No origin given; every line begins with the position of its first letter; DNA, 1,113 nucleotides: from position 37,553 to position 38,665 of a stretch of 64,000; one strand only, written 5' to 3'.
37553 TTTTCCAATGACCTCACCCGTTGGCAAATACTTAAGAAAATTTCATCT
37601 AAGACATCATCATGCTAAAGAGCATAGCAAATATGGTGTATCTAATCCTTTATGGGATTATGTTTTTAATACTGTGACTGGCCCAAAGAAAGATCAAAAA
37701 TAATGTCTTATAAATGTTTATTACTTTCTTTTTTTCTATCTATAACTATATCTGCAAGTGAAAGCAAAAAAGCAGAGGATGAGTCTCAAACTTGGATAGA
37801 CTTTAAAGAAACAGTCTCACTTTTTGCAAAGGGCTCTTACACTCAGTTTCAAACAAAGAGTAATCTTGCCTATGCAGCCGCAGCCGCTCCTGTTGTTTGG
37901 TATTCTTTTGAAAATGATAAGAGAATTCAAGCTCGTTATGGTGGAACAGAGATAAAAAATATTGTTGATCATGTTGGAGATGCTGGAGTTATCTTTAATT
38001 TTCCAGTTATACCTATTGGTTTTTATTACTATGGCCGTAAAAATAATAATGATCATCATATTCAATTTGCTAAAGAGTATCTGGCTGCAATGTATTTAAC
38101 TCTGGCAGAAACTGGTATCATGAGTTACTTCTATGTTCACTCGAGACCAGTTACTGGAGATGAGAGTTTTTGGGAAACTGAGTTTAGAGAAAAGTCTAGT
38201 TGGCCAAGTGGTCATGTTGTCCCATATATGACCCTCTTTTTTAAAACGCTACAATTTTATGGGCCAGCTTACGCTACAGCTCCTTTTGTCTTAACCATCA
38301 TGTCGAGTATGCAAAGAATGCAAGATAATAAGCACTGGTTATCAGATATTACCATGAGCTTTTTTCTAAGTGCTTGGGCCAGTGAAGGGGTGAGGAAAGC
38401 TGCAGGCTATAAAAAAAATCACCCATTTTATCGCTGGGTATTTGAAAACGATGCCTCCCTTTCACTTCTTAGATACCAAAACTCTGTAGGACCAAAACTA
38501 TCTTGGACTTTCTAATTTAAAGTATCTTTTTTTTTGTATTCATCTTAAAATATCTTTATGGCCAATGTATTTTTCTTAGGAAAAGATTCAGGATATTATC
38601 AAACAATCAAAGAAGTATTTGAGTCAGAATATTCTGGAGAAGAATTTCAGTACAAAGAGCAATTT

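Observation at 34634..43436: Bacterial ceramide/sphingolipid biosynthesis locus (Spt, GNAT acyltransferase, SDR) with a set of candidate tailoring and trafficking genes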

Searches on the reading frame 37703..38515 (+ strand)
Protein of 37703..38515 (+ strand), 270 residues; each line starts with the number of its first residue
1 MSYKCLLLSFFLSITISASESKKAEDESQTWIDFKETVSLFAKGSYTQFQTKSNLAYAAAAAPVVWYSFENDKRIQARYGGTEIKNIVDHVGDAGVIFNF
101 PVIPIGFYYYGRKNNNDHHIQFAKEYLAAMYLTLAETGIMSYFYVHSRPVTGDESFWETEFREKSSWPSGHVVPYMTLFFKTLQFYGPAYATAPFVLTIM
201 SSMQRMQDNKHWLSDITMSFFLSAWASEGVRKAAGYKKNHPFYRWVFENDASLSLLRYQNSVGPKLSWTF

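Call 4: search_protein_families(library=pfam, proteins=[window:37703-38515:+], max_evalue=0.01)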
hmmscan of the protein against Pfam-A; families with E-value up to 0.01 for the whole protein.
window:37703-38515:+ (270 aa): 1 family
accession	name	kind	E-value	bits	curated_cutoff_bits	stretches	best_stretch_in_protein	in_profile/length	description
PF01569.27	PAP2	-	3.4e-09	37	27.2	1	126-224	5-115/130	PAP2 superfamily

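Call 5: search_protein_families(library=ncbifam, proteins=[window:37703-38515:+], max_evalue=0.01)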
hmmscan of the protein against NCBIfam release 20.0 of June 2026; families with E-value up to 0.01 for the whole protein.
window:37703-38515:+ (270 aa): 1 family
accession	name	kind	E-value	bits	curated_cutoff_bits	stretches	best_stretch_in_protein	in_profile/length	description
NF008813.0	PRK11837.1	equivalog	1.7e-05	24.8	229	1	96-223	34-161/202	undecaprenyl-diphosphate phosphatase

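Call 25: search_solved_structures(query=window:37703-38515:+, max_evalue=1, show_alignments=2)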
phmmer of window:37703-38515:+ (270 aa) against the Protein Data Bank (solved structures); distinct sequences matched with E-value up to 1: 0.

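Call 65: search_protein_families(library=pfam, alignment_id=A5, max_evalue=1)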
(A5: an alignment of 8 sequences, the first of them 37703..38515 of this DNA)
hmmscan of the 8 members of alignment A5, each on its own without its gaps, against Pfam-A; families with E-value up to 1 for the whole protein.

A. member 1, window:37703-38515:+ (270 aa): 1 family
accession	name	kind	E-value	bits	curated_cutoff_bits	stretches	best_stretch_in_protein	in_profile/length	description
PF01569.27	PAP2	-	3.4e-09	37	27.2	1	126-224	5-115/130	PAP2 superfamily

B. families by the number of members that match (of 8 scanned): 7 families
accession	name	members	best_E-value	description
PF01569.27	PAP2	8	6.4e-11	PAP2 superfamily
PF14360.12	PAP2_C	4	0.046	PAP2 superfamily C-terminal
PF14378.12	PAP2_3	3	8.9e-07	PAP2 superfamily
PF10710.14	DUF2512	1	0.046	Protein of unknown function (DUF2512)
PF09439.16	SRPRB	1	0.1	Signal recognition particle receptor beta subunit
PF09656.15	PGPGW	1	0.19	Putative transmembrane protein (PGPGW)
PF12366.13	Casc1_C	1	0.22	Cancer susceptibility candidate 1 C-terminal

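Call 66: search_solved_structures(query=A5, max_evalue=10, show_alignments=2)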
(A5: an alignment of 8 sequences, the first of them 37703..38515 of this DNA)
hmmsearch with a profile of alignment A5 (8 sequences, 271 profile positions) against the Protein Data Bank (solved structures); distinct sequences matched with E-value up to 10: 7.
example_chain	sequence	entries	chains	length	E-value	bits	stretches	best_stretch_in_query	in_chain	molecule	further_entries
9swn_C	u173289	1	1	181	0.95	11.7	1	159-217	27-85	Telomere replication protein EST3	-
9l0i_A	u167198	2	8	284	1.1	11.5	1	196-231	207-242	Phospholipid phosphatase 1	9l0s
9l0o_C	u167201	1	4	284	1.1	11.5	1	197-231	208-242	Phospholipid phosphatase 1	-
5jki_A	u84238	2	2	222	1.2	11.4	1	166-223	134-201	Putative lipid phosphate phosphatase YodM | Phosphatidylglycerophosphatase B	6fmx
25qp_A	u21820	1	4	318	1.3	11.3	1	194-226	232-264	Phospholipid phosphatase 3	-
2akc_A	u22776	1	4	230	1.3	11.3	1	159-226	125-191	class A nonspecific acid phosphatase PhoN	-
2a96_A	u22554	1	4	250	1.5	11.1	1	159-226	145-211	class A nonspecific acid phosphatase PhoN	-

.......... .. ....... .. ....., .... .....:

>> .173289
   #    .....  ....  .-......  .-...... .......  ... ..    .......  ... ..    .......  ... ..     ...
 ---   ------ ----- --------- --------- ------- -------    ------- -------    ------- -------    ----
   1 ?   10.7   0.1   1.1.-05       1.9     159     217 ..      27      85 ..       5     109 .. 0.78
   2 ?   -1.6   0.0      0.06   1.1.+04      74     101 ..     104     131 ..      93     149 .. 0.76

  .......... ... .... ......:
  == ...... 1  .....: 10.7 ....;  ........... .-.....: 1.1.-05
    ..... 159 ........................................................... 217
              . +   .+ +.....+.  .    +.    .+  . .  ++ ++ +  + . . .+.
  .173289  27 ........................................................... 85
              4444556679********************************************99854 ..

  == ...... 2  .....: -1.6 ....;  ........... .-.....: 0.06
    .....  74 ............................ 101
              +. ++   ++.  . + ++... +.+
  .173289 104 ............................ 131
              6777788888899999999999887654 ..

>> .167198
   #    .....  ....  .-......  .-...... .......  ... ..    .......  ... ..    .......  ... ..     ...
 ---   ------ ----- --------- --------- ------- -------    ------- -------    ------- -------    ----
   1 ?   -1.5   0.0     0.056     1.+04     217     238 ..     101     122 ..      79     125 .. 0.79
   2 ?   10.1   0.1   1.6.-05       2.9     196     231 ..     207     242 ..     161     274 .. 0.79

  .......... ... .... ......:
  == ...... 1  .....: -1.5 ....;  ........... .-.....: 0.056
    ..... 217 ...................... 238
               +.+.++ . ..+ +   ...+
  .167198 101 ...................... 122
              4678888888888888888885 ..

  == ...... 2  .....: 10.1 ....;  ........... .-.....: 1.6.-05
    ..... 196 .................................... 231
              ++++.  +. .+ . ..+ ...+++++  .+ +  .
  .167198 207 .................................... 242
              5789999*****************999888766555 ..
